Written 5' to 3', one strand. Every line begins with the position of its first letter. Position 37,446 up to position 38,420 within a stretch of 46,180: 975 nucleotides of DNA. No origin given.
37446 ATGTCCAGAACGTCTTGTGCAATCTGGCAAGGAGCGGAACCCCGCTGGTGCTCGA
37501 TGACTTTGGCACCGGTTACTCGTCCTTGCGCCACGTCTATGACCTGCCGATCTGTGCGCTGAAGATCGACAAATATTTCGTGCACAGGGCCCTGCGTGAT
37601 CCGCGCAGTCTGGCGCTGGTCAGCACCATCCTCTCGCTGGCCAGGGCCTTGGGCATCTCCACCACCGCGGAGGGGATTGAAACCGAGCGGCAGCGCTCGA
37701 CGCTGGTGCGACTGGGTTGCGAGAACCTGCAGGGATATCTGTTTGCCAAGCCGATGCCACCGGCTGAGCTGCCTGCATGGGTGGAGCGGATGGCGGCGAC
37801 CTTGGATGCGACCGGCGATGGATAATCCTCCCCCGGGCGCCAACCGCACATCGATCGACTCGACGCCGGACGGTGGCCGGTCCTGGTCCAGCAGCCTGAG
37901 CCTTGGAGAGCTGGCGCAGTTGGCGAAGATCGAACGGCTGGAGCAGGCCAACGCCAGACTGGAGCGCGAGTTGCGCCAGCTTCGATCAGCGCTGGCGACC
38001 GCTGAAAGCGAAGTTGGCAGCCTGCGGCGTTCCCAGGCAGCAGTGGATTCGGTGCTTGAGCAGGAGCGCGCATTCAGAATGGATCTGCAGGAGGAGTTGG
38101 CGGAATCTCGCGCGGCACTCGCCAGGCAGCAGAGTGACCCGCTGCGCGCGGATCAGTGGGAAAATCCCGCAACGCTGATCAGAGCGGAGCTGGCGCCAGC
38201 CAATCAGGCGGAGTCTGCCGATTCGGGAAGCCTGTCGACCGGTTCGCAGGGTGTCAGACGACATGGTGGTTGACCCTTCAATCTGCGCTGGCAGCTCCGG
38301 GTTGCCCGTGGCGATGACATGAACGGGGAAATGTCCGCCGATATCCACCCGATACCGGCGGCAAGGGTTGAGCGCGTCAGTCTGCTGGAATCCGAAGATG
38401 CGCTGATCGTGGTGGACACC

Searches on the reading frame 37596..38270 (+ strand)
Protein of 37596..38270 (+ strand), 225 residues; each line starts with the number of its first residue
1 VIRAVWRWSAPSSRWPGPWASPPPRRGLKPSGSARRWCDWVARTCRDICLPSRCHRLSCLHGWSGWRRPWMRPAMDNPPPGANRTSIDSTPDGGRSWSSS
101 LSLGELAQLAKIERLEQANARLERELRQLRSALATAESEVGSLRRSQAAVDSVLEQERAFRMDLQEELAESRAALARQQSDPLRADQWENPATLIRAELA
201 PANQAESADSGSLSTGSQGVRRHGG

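Call 16: search_protein_families(library=pfam, proteins=[window:37596-38270:+], max_evalue=0.001)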
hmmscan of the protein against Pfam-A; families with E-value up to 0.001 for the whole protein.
window:37596-38270:+ (225 aa): 1 family
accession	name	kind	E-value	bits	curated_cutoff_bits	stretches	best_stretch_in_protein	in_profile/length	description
PF12329.13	TMF_DNA_bd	-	0.00035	20.9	35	1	100-147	23-70/74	TATA element modulatory factor 1 DNA binding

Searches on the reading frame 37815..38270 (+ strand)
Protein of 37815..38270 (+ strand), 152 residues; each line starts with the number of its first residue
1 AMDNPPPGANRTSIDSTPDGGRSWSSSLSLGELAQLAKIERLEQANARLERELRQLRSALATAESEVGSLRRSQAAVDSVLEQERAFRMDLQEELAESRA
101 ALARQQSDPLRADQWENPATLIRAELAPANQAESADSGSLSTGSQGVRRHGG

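Call 76: search_protein_families(library=pfam, proteins=[window:37815-38270:+], max_evalue=0.01)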
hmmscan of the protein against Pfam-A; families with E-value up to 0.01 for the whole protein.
window:37815-38270:+ (152 aa): 3 families
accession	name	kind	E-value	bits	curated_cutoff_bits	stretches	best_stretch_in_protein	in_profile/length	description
PF12329.13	TMF_DNA_bd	-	0.00017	21.9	35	1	27-74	23-70/74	TATA element modulatory factor 1 DNA binding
PF16559.10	GIT_CC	-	0.0012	19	28.7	1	37-72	30-65/66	GIT coiled-coil Rho guanine nucleotide exchange factor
PF11488.14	Lge1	-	0.0024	18.4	25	1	27-72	6-51/71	Transcriptional regulatory protein LGE1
